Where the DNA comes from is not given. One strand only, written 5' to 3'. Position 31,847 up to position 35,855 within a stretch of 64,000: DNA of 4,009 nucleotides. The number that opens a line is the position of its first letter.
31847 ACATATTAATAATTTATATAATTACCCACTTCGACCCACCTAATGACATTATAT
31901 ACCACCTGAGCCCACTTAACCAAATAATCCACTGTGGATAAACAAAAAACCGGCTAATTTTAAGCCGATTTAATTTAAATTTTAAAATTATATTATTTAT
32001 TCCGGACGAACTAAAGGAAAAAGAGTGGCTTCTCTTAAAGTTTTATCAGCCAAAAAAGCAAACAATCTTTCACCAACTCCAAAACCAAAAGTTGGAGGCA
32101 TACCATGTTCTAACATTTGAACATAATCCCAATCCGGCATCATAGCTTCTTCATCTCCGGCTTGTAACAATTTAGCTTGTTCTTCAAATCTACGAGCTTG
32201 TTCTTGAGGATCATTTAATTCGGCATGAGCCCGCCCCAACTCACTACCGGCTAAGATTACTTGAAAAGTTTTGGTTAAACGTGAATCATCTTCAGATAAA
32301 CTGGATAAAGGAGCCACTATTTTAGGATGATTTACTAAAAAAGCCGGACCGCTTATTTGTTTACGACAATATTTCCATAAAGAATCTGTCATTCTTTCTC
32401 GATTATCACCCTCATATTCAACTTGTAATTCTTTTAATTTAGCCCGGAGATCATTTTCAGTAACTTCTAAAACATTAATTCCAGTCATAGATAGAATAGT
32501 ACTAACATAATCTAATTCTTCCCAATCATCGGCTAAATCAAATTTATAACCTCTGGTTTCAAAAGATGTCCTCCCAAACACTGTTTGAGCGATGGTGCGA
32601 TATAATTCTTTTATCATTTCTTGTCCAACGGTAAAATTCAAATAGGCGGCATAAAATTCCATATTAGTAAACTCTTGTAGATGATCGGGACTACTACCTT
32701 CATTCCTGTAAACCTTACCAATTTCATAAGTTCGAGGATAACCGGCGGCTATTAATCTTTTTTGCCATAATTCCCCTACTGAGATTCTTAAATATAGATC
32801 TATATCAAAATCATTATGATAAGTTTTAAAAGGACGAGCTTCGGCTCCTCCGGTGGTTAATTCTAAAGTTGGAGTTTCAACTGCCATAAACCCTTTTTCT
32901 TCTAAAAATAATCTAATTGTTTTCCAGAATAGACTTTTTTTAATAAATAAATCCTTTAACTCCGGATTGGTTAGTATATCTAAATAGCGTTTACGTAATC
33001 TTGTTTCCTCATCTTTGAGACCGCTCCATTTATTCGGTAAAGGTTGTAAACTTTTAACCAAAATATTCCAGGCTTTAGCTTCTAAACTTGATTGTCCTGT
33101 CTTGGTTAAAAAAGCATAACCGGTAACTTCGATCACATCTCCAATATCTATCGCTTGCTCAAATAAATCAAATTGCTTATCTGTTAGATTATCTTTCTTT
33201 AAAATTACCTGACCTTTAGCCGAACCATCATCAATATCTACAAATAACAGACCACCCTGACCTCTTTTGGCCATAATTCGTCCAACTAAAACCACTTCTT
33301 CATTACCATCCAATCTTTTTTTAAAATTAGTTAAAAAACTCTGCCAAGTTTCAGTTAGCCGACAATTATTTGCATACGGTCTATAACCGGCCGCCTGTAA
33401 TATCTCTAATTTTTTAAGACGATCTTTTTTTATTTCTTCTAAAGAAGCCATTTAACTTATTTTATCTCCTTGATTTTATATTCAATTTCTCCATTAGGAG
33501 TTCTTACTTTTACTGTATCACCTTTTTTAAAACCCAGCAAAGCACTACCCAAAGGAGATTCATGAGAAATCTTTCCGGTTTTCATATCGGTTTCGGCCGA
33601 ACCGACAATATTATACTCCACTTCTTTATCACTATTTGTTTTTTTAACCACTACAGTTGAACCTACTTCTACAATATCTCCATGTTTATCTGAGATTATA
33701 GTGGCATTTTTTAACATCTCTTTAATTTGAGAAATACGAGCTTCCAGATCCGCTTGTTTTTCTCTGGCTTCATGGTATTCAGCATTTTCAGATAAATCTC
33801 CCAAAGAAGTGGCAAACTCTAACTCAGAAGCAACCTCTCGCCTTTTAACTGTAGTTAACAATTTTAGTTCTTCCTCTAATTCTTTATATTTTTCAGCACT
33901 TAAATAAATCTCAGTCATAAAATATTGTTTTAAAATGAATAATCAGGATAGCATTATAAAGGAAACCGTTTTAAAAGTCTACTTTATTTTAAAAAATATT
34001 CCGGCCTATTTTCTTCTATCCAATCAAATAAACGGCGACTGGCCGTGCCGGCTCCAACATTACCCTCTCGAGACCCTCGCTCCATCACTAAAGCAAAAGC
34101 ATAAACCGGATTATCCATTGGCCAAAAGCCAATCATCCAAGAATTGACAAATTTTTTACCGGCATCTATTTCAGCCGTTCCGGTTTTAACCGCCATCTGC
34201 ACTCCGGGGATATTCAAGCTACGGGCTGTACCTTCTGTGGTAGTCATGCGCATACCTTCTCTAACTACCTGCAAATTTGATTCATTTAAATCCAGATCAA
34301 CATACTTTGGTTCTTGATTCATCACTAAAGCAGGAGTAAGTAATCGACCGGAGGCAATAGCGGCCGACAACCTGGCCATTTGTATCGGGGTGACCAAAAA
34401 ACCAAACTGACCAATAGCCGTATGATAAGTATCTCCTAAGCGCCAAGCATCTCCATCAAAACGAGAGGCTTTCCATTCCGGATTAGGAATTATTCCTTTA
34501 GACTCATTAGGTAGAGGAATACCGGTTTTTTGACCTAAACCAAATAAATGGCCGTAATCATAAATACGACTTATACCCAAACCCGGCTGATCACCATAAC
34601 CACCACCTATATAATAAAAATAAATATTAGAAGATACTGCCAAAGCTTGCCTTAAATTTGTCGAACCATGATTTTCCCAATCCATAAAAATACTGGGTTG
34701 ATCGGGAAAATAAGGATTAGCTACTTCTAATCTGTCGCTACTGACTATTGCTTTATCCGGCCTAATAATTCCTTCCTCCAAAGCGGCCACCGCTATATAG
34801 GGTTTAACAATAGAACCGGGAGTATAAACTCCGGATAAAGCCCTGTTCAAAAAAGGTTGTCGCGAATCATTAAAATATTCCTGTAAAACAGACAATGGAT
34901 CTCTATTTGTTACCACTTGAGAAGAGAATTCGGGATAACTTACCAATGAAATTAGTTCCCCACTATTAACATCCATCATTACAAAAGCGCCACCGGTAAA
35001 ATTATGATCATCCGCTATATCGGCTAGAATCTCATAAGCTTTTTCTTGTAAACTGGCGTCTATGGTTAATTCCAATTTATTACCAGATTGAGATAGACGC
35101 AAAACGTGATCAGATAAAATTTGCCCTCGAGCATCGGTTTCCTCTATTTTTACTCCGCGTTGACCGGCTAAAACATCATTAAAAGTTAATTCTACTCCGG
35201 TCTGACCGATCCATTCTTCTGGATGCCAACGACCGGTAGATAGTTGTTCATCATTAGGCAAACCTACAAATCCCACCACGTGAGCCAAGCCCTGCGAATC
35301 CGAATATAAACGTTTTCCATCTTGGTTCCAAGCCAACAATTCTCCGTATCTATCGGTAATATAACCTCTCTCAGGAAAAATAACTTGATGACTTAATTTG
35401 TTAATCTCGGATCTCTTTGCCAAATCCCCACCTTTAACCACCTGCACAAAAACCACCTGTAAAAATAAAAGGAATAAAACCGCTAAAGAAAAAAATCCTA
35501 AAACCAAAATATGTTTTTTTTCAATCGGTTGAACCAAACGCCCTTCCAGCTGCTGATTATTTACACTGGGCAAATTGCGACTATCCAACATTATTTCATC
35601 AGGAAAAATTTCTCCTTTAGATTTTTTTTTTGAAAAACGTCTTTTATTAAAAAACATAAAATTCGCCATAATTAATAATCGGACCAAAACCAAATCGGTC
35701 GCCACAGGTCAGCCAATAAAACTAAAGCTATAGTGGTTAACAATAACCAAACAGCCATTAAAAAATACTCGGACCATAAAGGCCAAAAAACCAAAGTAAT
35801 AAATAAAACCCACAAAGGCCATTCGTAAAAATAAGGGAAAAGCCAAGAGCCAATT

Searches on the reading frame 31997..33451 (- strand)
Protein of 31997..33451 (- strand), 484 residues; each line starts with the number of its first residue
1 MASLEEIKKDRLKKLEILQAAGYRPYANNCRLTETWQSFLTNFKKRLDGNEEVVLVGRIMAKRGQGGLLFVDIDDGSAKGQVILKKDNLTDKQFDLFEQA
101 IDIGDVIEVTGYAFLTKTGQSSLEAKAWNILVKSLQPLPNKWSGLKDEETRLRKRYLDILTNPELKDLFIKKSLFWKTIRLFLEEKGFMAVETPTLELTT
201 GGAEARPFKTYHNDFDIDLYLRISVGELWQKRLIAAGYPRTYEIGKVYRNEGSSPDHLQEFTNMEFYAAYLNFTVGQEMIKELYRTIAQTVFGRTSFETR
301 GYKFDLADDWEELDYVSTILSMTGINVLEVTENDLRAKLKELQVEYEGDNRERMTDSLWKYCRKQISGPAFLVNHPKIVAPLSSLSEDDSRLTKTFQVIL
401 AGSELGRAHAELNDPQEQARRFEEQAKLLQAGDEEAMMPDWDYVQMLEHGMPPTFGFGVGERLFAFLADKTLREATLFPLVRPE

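Call 48: search_protein_families(library=pfam, proteins=[window:31997-33451:-], max_evalue=0.000001)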
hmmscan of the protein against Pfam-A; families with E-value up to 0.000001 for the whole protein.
window:31997-33451:- (484 aa): 2 families
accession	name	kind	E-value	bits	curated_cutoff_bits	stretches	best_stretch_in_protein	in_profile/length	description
PF00152.25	tRNA-synt_2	-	6.7e-60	203.2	25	1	147-480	1-306/308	tRNA synthetases class II (D, K and N)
PF01336.31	tRNA_anti-codon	-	9.1e-13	48.4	27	1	53-131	1-75/75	OB-fold nucleic acid binding domain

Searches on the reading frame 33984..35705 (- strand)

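Call 48: search_protein_families(library=pfam, proteins=[window:33984-35705:-], max_evalue=0.000001)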
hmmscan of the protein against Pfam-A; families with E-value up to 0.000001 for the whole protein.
window:33984-35705:- (573 aa): 2 families
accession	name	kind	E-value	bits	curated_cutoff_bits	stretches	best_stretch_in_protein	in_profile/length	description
PF00905.27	Transpeptidase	-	1.7e-54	185.5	22.1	1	239-547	1-285/299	Penicillin binding protein transpeptidase domain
PF03717.20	PBP_dimer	-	1.5e-13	52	24.4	1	127-198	103-177/180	Penicillin-binding Protein dimerisation domain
